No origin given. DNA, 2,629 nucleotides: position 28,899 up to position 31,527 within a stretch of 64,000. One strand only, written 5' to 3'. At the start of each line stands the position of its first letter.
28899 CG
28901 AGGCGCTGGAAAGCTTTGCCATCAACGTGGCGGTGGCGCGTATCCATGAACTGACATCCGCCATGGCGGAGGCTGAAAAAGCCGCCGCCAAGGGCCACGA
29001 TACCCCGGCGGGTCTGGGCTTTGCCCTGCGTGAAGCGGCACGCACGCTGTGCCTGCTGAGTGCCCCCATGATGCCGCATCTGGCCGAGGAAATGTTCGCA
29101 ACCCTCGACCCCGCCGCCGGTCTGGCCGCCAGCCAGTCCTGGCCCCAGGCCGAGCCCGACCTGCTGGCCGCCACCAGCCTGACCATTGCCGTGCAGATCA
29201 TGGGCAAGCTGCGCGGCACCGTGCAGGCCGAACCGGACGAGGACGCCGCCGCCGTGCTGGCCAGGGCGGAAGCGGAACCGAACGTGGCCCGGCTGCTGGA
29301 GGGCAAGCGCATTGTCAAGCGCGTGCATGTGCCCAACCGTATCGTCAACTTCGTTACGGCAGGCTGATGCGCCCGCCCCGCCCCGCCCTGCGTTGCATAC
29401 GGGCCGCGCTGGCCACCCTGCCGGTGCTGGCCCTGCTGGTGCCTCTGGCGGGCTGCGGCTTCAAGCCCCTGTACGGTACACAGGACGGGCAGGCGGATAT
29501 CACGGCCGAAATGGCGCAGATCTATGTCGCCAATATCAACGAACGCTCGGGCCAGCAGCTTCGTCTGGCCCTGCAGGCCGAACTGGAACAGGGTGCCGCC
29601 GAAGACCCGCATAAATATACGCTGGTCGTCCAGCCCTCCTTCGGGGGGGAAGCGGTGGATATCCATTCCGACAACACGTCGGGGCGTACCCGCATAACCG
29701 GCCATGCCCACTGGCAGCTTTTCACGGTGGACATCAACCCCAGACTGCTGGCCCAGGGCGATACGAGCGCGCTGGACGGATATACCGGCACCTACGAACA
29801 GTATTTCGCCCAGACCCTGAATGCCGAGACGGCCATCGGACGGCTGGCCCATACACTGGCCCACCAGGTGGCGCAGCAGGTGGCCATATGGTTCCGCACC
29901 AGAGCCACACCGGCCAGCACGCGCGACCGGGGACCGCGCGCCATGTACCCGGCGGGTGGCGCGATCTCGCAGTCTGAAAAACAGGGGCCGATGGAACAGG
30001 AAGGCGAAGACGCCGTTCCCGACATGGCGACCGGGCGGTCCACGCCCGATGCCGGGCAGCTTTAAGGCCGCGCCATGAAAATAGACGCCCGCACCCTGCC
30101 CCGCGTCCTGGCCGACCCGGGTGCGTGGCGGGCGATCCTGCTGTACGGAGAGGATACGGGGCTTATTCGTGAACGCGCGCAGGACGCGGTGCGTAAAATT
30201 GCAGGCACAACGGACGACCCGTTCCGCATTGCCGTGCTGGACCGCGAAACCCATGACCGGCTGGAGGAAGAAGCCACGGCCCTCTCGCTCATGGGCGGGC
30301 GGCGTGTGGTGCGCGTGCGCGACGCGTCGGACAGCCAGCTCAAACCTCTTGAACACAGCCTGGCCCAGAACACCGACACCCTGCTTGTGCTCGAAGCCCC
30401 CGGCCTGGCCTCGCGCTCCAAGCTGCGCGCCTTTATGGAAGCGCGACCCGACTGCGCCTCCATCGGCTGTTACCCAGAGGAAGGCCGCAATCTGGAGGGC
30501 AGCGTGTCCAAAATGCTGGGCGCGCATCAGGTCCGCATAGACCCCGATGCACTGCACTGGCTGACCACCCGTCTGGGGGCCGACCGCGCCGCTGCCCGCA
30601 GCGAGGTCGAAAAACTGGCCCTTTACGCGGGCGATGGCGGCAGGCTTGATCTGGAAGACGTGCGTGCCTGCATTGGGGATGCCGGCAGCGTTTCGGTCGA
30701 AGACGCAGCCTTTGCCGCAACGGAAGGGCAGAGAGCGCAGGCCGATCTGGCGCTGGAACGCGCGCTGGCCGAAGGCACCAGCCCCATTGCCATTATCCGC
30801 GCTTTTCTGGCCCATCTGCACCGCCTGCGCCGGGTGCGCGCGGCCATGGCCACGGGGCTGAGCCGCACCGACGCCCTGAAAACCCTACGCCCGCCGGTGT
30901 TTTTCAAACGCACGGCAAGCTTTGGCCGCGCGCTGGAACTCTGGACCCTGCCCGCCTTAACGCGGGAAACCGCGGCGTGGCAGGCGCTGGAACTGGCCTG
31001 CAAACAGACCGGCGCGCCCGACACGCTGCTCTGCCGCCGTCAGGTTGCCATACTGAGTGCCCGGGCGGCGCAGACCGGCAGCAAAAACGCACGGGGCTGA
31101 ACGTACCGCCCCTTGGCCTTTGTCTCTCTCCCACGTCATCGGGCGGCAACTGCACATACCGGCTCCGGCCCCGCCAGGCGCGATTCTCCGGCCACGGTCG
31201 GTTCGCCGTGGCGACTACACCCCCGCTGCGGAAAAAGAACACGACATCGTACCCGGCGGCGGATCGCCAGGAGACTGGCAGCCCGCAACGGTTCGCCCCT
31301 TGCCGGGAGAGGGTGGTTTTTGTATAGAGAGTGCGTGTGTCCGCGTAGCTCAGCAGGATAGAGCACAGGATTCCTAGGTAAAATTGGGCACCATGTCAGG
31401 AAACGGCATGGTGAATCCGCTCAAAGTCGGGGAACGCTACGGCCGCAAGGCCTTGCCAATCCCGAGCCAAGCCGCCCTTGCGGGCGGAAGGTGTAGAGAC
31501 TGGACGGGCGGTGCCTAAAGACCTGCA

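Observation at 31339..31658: tRNA-Arg(CCU) gene split by a 243-nt self-splicing-type group I intron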

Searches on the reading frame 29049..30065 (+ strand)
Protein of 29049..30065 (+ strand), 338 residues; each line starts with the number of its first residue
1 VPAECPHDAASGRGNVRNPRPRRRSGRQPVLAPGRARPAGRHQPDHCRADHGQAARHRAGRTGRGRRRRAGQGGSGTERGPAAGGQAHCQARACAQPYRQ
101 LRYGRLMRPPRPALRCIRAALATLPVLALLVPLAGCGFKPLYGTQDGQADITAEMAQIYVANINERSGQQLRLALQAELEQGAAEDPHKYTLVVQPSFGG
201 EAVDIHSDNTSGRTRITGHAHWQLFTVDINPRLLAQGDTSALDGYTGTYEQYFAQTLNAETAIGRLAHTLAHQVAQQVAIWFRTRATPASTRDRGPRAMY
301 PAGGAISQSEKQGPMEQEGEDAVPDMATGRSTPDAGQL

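Call 18: search_protein_families(library=pfam, proteins=[window:29049-30065:+])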
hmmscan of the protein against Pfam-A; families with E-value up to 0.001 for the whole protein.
window:29049-30065:+ (338 aa): 1 family
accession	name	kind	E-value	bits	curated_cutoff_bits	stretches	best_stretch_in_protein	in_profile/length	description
PF04390.17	LptE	-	0.00011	23.3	23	1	156-277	2-117/118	Lipopolysaccharide-assembly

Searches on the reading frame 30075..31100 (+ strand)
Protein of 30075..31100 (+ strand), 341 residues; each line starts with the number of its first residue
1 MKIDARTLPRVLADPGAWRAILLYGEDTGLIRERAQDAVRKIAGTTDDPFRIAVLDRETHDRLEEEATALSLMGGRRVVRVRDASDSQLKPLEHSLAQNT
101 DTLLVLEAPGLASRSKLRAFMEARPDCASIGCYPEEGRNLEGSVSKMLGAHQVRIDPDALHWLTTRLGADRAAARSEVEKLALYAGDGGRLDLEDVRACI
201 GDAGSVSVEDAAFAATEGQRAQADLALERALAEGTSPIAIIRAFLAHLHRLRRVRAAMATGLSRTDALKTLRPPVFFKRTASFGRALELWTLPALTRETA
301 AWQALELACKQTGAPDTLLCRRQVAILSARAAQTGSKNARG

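Call 18: search_protein_families(library=pfam, proteins=[window:30075-31100:+])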
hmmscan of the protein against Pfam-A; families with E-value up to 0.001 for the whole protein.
window:30075-31100:+ (341 aa): 1 family
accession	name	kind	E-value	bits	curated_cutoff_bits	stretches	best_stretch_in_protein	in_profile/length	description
PF06144.19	DNA_pol3_delta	-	1.4e-06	28.7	21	1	22-117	2-110/124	DNA polymerase III, delta subunit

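Call 24: find_encoding_contigs(protein=window:30075-31100:+, flank=4000, max_places=8)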
Protein window:30075-31100:+ (341 aa): 9 contigs read that carry it; 6 places shown.
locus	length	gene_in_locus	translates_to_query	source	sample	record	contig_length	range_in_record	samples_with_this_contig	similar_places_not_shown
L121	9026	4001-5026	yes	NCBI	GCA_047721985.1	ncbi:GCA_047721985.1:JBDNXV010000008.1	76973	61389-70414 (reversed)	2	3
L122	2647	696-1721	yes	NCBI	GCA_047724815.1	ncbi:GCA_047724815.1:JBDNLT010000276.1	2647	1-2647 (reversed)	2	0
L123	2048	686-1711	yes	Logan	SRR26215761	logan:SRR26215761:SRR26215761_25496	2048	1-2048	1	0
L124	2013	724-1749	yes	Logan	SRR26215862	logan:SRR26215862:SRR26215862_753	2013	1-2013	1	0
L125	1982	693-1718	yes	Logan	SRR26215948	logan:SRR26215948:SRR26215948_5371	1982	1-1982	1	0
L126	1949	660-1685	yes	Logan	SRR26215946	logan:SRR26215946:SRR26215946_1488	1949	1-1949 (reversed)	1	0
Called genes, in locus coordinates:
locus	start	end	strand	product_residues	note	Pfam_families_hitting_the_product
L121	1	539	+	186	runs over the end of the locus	PF12100:DUF3576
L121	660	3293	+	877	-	PF00133:tRNA-synt_1, PF09334:tRNA-synt_1g, PF13603:tRNA-synt_1_2, PF00133:tRNA-synt_1, PF08264:Anticodon_1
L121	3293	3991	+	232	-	-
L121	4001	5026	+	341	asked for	PF06144:DNA_pol3_delta (weak)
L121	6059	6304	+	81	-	-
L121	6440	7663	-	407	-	PF05977:MFS_3, PF07690:MFS_1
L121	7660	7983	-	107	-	-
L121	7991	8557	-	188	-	PF00857:Isochorismatase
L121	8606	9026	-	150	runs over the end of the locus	PF12802:MarR_2, PF01047:MarR, PF13463:HTH_27 (weak)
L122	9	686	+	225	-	-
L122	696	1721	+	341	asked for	PF06144:DNA_pol3_delta (weak)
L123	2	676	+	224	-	?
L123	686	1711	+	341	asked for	PF06144:DNA_pol3_delta (weak)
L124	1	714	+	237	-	?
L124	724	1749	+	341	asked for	PF06144:DNA_pol3_delta (weak)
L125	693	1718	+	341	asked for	PF06144:DNA_pol3_delta (weak)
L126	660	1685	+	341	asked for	PF06144:DNA_pol3_delta (weak)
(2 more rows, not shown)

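Call 25: find_homologous_proteins(query=window:30075-31100:+, max_evalue=1e-20)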
Query window:30075-31100:+ (341 aa): 1421 proteins with E <= 1e-20 among 8000 candidates; the best 120 are listed.
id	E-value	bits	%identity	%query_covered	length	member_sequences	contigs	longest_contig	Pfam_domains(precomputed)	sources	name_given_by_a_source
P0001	1.2e-214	730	100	100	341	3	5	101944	PF06144.20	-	-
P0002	2.6e-173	594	83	96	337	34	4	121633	PF06144.20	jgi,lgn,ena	jgi:DNA polymerase-3 subunit delta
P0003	2.7e-168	577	82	97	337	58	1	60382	-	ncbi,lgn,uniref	ncbi:DNA polymerase III subunit delta [Acetobacter sp.]|uniref:DNA polymerase III subunit delta n=1 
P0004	5.7e-166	570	80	95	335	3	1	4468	-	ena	-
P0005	2.8e-164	564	80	97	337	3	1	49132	-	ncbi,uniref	ncbi:DNA polymerase III subunit delta [Acetobacter fabarum]|uniref:DNA polymerase III subunit delta 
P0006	1.6e-162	558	78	97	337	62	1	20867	PF06144.20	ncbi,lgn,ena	-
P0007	1.2e-160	552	77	98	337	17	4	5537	PF06144.20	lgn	-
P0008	1.3e-160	552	78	97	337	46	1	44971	-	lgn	-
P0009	3.9e-160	551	77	96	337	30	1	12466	PF06144.20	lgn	-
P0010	4.5e-160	550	78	95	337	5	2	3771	-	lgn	-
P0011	5.8e-158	544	77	96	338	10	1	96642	PF06144.20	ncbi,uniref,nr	ncbi:DNA polymerase III subunit delta [Acetobacter cibinongensis]|uniref:DNA polymerase III subunit 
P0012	6.5e-157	540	76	95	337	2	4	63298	-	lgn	-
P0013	3.2e-156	538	74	99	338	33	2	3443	-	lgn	-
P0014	1.2e-155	536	75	98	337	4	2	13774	PF06144.20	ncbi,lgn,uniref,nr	ncbi:DNA polymerase III subunit delta [Acetobacter pomorum]|uniref:DNA polymerase III subunit delta 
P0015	1.2e-146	506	80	86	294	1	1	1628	PF06144.20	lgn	-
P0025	3.1e-123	429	64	97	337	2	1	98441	-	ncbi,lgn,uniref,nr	ncbi:DNA polymerase III subunit delta [Gluconacetobacter diazotrophicus]|uniref:DNA-directed DNA pol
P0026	3.9e-123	429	65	95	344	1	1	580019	-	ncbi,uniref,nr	ncbi:DNA polymerase III subunit delta [Rhizosaccharibacter radicis]|uniref:DNA-directed DNA polymera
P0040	2.5e-119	417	60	98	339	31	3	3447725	-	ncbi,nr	ncbi:DNA polymerase III subunit delta [Komagataeibacter xylinus]|nr:DNA polymerase III subunit delta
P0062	7.9e-116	405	62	96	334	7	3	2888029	-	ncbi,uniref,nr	ncbi:DNA polymerase III subunit delta [Kozakia baliensis]|uniref:DNA-directed DNA polymerase n=1 Tax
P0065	3.1e-115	403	60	94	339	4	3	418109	-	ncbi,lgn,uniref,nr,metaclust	ncbi:DNA polymerase III subunit delta [Acetobacter nitrogenifigens DSM 23921 = NBRC 105050]|uniref:D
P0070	5.1e-114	399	62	96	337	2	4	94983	-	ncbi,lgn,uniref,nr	ncbi:DNA polymerase III subunit delta [Acidomonas methanolica]|uniref:DNA-directed DNA polymerase n=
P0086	3.6e-111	390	61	95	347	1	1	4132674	-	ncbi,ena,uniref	ncbi:DNA polymerase III subunit delta [Lichenicoccus sp.]|uniref:DNA polymerase III subunit delta n=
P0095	9.4e-111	388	59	96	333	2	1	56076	-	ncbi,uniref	ncbi:DNA polymerase III subunit delta [Gluconobacter oxydans]|uniref:DNA polymerase III subunit delt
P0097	1.4e-110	388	60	96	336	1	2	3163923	-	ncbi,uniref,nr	ncbi:DNA polymerase III subunit delta [Asaia astilbis]|uniref:DNA polymerase III subunit delta n=1 T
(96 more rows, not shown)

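Call 26: find_encoding_contigs(protein=P0003, flank=3000, max_places=1)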
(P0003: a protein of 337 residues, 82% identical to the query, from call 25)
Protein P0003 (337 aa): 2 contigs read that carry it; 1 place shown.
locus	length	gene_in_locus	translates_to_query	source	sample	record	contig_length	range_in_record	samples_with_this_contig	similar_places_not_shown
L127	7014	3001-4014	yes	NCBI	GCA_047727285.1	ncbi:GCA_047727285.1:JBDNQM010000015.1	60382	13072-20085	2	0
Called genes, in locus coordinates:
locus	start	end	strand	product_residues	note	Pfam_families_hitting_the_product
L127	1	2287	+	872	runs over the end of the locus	PF00133:tRNA-synt_1, PF09334:tRNA-synt_1g, PF13603:tRNA-synt_1_2, PF00133:tRNA-synt_1 (weak), PF08264:Anticodon_1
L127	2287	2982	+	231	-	-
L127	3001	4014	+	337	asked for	-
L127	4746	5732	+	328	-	-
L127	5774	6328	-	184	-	PF07690:MFS_1, PF13347:MFS_2 (weak)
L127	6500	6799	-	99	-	PF07690:MFS_1 (weak)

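Call 27: find_encoding_contigs(protein=P0014, flank=3000, max_places=1)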
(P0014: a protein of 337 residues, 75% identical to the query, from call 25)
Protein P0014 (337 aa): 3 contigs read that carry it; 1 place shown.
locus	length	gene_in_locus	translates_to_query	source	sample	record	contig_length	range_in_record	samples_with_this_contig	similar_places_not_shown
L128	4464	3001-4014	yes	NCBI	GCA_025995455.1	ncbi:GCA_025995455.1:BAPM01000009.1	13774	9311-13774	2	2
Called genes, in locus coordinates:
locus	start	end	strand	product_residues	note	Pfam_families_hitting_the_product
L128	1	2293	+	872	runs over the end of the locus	PF00133:tRNA-synt_1, PF09334:tRNA-synt_1g, PF13603:tRNA-synt_1_2, PF00133:tRNA-synt_1, PF08264:Anticodon_1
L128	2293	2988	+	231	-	-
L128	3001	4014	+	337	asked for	PF06144:DNA_pol3_delta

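Call 28: find_encoding_contigs(protein=P0025, flank=3000, max_places=1)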
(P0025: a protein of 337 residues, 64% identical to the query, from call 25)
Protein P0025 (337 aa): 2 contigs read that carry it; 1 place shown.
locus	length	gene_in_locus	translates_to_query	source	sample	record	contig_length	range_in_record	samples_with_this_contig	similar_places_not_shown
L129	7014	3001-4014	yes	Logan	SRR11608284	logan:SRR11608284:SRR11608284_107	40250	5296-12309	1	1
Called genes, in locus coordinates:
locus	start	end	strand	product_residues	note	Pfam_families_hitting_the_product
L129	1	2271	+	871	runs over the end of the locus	PF00133:tRNA-synt_1, PF09334:tRNA-synt_1g, PF13603:tRNA-synt_1_2, PF00133:tRNA-synt_1 (weak), PF08264:Anticodon_1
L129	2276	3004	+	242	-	-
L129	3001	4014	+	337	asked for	-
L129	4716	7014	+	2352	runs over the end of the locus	PF00109:ketoacyl-synt, PF02801:Ketoacyl-synt_C, PF16197:KAsynt_C_assoc, PF00698:Acyl_transf_1, PF21089:PKS_DH_N, PF14765:PS-DH, PF08240:ADH_N, PF00107:ADH_zinc_N, +5 more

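Call 29: find_encoding_contigs(protein=P0040, flank=3000, max_places=1)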
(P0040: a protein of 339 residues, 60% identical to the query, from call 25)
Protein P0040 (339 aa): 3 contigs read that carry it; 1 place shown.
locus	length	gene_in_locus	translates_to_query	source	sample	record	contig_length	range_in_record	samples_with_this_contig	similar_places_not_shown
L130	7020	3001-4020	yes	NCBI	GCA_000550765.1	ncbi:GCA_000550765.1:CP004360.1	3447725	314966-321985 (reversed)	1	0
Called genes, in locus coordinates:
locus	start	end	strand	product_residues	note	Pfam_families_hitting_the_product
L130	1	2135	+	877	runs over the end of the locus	PF00133:tRNA-synt_1, PF09334:tRNA-synt_1g, PF13603:tRNA-synt_1_2, PF00133:tRNA-synt_1 (weak), PF08264:Anticodon_1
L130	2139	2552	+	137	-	-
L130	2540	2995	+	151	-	-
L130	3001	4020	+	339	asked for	-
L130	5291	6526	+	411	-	PF00070:Pyr_redox (faint), PF01266:DAO (faint), PF01494:FAD_binding_3 (faint), PF07992:Pyr_redox_2, PF13450:NAD_binding_8 (faint), PF13454:NAD_binding_9 (weak), PF13738:Pyr_redox_3, PF13434:Lys_Orn_oxgnase (weak)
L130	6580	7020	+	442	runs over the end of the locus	PF02655:ATP-grasp_3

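Call 30: find_encoding_contigs(protein=P0095, flank=3000, max_places=1)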
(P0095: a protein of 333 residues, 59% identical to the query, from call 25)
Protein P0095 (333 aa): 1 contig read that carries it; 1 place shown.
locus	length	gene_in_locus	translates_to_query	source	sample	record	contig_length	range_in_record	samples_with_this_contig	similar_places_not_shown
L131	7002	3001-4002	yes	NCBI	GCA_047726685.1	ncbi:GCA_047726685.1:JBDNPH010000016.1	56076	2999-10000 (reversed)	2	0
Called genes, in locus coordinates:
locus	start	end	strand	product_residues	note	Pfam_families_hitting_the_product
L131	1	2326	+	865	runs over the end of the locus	PF00133:tRNA-synt_1, PF09334:tRNA-synt_1g, PF13603:tRNA-synt_1_2, PF00133:tRNA-synt_1 (weak), PF08264:Anticodon_1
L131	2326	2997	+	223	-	-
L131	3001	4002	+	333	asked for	-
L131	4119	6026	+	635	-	PF16177:ACAS_N (weak), PF00501:AMP-binding, PF13193:AMP-binding_C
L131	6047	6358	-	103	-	-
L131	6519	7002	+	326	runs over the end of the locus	PF03547:Mem_trans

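Call 31: find_encoding_contigs(protein=P0097, flank=3000, max_places=1)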
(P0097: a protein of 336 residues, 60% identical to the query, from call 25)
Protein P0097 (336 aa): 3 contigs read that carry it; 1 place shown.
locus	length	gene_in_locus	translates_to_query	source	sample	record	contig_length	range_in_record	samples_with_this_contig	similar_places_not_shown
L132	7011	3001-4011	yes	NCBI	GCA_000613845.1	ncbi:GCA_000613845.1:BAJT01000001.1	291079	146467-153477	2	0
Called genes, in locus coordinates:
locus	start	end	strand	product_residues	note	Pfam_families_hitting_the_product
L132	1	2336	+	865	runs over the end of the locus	PF00133:tRNA-synt_1, PF09334:tRNA-synt_1g, PF13603:tRNA-synt_1_2, PF00133:tRNA-synt_1, PF08264:Anticodon_1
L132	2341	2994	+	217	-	-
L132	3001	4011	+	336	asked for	-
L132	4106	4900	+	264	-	PF00528:BPD_transp_1 (weak)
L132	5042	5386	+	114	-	PF19300:BPD_transp_1_N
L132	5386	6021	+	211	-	PF00528:BPD_transp_1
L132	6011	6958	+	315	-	PF00005:ABC_tran, PF08352:oligo_HPY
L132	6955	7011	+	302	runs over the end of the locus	PF00005:ABC_tran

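Call 32: find_encoding_contigs(protein=P0070, flank=3000, max_places=1)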
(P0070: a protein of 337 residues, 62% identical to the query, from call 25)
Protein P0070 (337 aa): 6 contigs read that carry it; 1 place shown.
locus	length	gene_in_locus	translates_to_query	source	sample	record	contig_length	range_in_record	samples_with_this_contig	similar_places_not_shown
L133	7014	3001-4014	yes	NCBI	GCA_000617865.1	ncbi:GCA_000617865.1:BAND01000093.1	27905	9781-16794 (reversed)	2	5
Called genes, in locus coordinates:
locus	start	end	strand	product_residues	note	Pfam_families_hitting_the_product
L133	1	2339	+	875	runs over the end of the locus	PF00133:tRNA-synt_1, PF09334:tRNA-synt_1g, PF13603:tRNA-synt_1_2, PF00133:tRNA-synt_1 (weak), PF08264:Anticodon_1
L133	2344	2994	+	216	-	-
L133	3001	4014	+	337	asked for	-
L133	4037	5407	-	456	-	PF00474:SSF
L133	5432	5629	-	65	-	-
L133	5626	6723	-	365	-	PF03576:Peptidase_S58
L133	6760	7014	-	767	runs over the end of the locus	PF07715:Plug, PF00593:TonB_dep_Rec_b-barrel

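Call 33: find_encoding_contigs(protein=P0086, flank=3000, max_places=1)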
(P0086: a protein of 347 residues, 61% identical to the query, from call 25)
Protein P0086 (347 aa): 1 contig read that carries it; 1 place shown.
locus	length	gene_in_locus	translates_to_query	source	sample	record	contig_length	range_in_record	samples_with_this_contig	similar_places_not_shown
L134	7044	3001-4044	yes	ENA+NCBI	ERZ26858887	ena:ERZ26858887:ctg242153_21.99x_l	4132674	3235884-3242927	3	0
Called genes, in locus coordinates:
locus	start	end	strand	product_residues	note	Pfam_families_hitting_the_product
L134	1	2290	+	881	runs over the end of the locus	PF00133:tRNA-synt_1, PF09334:tRNA-synt_1g, PF13603:tRNA-synt_1_2, PF00133:tRNA-synt_1 (weak), PF08264:Anticodon_1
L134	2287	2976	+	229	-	-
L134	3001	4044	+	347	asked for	-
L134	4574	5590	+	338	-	-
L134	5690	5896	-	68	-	-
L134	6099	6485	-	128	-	PF00072:Response_reg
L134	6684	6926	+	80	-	-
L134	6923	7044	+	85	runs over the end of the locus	-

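Call 62: find_encoding_contigs(protein=P0026, flank=2500, max_places=1)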
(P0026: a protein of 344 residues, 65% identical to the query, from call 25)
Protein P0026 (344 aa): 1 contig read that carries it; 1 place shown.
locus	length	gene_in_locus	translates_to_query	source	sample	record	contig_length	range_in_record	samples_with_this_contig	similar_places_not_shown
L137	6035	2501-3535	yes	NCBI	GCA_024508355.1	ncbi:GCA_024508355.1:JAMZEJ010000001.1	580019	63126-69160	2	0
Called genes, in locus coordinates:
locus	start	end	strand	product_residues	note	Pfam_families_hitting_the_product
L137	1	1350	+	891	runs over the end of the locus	PF00133:tRNA-synt_1, PF09334:tRNA-synt_1g, PF13603:tRNA-synt_1_2, PF00133:tRNA-synt_1, PF08264:Anticodon_1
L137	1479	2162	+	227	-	-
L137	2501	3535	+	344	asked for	-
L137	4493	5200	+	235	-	-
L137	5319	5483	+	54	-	-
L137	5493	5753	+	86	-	PF09939:DUF2171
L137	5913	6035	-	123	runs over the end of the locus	PF00072:Response_reg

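Call 63: find_encoding_contigs(protein=P0062, flank=2500, max_places=1)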
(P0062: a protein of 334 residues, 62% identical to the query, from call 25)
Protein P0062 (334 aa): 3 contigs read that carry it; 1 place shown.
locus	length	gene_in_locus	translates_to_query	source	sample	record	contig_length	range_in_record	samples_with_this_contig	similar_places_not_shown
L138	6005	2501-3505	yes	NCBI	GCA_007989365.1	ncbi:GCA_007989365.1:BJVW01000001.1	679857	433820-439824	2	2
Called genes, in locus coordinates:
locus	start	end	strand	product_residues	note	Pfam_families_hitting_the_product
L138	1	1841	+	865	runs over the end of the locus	PF00133:tRNA-synt_1, PF09334:tRNA-synt_1g, PF13603:tRNA-synt_1_2, PF00133:tRNA-synt_1, PF08264:Anticodon_1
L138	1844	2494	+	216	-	-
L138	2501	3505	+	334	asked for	-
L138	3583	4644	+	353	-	PF23441:SDR (faint), PF00106:adh_short, PF08659:KR (weak), PF13561:adh_short_C2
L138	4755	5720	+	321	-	PF00528:BPD_transp_1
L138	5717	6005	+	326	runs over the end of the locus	PF19300:BPD_transp_1_N, PF00528:BPD_transp_1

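Call 64: find_encoding_contigs(protein=P0065, flank=2500, max_places=1)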
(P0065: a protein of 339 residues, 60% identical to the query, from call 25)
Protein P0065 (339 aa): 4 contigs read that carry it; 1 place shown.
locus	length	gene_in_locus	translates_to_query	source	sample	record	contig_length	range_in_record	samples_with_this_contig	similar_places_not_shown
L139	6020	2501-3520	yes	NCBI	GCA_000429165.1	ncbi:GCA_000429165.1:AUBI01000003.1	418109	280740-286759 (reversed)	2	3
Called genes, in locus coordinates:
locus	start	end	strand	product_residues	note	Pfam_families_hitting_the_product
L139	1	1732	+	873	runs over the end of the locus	PF00133:tRNA-synt_1, PF09334:tRNA-synt_1g, PF13603:tRNA-synt_1_2, PF00133:tRNA-synt_1 (weak), PF08264:Anticodon_1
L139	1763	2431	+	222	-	-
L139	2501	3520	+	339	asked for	-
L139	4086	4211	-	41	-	-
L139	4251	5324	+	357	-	-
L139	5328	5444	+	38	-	-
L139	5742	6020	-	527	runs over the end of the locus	PF02321:OEP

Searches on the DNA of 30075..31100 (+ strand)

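Call 44: search_rna_families(sources=[L127, L128, L129, L130, L134, L012, L017, L052, L093, L004], threshold=gathering)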
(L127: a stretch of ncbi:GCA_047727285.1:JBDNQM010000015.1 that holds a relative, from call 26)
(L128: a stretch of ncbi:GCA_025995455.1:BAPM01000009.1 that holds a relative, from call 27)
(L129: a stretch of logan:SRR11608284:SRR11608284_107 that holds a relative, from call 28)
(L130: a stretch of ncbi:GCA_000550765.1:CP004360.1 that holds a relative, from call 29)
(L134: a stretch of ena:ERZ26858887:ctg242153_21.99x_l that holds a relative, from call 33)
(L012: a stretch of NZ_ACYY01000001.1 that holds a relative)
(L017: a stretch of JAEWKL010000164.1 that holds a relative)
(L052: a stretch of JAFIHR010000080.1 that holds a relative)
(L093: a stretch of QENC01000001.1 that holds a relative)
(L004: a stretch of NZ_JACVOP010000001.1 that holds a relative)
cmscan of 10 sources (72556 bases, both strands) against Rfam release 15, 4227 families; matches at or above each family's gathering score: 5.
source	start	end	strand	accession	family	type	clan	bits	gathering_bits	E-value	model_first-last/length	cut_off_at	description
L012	980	1052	-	RF00005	tRNA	Gene; tRNA;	CL00001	72.4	29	8e-14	1-71/71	no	tRNA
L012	1150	1222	-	RF00005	tRNA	Gene; tRNA;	CL00001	67.7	29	1.5e-12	1-71/71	no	tRNA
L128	4097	4318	+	RF00028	Intron_gpI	Intron;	-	62.2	50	2.5e-13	1-253/253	no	Group I catalytic intron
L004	5991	6219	-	RF00028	Intron_gpI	Intron;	-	54.5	50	5.2e-11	1-253/253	no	Group I catalytic intron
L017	3803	3874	+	RF00519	suhB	Gene; sRNA;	CL00108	51.3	41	1.4e-07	1-77/77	no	Makes More Granules Regulator RNA (mmgR)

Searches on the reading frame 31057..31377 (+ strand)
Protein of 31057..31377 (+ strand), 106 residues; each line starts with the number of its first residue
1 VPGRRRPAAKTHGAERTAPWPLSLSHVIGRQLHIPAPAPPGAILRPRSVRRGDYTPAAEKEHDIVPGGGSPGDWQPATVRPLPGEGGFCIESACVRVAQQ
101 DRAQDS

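Call 58: search_protein_families(library=pfam, proteins=[window:31057-31377:+], max_evalue=0.01)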
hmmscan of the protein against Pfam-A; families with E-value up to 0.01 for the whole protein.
window:31057-31377:+ (106 aa): 0 families
